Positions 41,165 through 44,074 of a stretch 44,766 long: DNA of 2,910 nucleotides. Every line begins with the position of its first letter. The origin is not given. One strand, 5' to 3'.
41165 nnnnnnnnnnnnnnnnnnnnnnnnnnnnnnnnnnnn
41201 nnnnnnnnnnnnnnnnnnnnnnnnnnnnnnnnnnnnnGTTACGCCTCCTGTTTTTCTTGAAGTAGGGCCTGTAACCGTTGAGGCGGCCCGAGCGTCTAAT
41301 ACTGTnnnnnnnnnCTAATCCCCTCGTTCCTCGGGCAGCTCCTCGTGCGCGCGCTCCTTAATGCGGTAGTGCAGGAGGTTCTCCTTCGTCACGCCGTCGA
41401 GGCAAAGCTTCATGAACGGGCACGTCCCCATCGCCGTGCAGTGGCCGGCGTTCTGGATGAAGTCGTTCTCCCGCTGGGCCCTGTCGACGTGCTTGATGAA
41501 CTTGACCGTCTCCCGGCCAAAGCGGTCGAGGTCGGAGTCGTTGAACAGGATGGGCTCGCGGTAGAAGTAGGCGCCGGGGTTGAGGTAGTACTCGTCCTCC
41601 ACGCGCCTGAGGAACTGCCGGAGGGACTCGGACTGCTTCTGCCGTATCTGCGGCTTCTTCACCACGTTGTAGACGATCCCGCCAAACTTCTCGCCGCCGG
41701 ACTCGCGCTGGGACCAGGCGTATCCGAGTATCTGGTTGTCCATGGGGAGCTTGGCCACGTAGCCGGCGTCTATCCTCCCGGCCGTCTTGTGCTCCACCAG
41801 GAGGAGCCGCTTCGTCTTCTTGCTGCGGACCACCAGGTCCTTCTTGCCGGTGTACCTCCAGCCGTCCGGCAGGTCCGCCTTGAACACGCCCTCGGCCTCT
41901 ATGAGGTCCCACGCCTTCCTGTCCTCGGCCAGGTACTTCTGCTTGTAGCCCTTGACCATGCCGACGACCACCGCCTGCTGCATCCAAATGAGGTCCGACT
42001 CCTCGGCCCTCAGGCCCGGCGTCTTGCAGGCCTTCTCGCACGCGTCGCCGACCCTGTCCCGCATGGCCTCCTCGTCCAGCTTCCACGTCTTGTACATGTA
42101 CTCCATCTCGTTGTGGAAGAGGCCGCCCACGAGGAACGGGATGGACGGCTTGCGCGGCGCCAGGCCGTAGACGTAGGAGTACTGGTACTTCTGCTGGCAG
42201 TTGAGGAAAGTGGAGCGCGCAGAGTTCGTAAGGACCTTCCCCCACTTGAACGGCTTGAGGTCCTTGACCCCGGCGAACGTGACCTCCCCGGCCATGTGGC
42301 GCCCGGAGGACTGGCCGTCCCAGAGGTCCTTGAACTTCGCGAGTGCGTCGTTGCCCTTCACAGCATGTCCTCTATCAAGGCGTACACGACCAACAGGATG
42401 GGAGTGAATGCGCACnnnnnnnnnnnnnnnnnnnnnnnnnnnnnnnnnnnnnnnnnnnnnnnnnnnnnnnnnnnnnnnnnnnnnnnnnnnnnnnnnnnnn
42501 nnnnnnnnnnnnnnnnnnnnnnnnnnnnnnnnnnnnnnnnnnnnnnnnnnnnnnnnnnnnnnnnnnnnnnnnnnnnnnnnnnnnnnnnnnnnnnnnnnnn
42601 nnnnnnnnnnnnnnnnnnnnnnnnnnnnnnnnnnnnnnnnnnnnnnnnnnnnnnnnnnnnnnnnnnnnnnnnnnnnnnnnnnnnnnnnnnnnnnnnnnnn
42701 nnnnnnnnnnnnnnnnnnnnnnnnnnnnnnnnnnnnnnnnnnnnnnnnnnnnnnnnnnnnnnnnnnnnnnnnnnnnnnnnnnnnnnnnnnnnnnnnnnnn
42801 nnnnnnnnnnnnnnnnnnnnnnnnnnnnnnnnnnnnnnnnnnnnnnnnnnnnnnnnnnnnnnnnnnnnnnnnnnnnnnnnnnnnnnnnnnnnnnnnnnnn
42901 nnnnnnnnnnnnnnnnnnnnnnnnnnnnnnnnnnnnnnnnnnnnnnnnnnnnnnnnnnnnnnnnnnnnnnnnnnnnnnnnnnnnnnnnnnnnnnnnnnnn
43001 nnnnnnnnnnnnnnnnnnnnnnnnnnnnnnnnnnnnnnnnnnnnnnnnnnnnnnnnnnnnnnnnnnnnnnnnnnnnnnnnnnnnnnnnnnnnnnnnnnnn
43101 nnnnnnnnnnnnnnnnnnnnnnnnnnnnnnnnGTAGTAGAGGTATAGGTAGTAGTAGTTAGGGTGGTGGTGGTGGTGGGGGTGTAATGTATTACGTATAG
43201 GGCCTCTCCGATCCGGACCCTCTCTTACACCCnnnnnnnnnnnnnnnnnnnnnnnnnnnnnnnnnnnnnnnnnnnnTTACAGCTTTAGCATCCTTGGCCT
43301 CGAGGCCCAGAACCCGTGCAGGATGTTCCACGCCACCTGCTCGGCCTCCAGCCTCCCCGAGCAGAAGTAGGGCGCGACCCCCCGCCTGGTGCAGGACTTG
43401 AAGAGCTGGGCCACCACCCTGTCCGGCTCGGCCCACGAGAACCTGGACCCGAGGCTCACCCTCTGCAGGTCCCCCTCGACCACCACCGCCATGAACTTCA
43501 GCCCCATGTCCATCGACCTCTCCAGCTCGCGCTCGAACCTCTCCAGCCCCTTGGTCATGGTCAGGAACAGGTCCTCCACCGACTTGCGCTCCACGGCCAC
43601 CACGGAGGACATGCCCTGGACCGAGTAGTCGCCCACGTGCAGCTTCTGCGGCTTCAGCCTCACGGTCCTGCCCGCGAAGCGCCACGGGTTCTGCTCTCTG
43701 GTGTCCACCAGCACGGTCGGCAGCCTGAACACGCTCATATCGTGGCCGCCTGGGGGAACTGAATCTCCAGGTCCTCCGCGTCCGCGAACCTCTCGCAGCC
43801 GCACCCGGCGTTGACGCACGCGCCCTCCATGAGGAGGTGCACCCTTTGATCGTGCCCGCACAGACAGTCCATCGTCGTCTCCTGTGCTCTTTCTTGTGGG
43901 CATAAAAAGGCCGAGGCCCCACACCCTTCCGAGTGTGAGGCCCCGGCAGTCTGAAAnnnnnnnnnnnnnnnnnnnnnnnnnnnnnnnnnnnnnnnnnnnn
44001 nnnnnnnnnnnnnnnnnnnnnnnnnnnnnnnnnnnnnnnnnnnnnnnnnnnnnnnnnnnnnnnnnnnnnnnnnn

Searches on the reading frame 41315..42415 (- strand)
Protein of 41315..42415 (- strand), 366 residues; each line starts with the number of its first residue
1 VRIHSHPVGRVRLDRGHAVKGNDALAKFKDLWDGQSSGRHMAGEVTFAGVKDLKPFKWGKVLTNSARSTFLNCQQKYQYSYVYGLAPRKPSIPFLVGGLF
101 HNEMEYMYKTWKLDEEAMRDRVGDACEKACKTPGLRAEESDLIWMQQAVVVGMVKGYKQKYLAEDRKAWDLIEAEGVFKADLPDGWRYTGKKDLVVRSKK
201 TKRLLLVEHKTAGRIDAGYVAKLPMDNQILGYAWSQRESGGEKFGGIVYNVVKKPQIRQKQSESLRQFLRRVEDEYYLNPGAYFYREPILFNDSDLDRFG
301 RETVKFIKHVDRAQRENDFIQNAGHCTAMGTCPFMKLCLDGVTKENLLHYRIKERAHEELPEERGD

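Call 10: search_protein_families(library=pfam, proteins=[window:41315-42415:-], max_evalue=0.01)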
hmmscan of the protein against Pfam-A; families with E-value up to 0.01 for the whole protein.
window:41315-42415:- (366 aa): 1 family
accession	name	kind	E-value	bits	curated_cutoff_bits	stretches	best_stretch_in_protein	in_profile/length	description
PF12705.13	PDDEXK_1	-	4.2e-14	53.5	22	1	65-338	5-246/247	PD-(D/E)XK nuclease superfamily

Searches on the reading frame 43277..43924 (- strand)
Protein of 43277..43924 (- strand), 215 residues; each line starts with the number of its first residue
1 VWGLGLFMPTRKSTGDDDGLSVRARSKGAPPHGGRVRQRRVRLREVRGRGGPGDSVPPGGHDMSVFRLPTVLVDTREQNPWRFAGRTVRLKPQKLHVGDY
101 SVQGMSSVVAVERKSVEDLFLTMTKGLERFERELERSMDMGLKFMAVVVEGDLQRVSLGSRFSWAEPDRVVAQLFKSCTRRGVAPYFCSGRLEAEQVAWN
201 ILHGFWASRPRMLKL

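Call 10: search_protein_families(library=pfam, proteins=[window:43277-43924:-], max_evalue=0.01)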
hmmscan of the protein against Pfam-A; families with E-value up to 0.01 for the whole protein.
window:43277-43924:- (215 aa): 1 family
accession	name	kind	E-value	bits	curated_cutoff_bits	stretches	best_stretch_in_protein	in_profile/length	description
PF02732.21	ERCC4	-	2.9e-10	40.7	24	1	73-157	1-93/140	ERCC4 domain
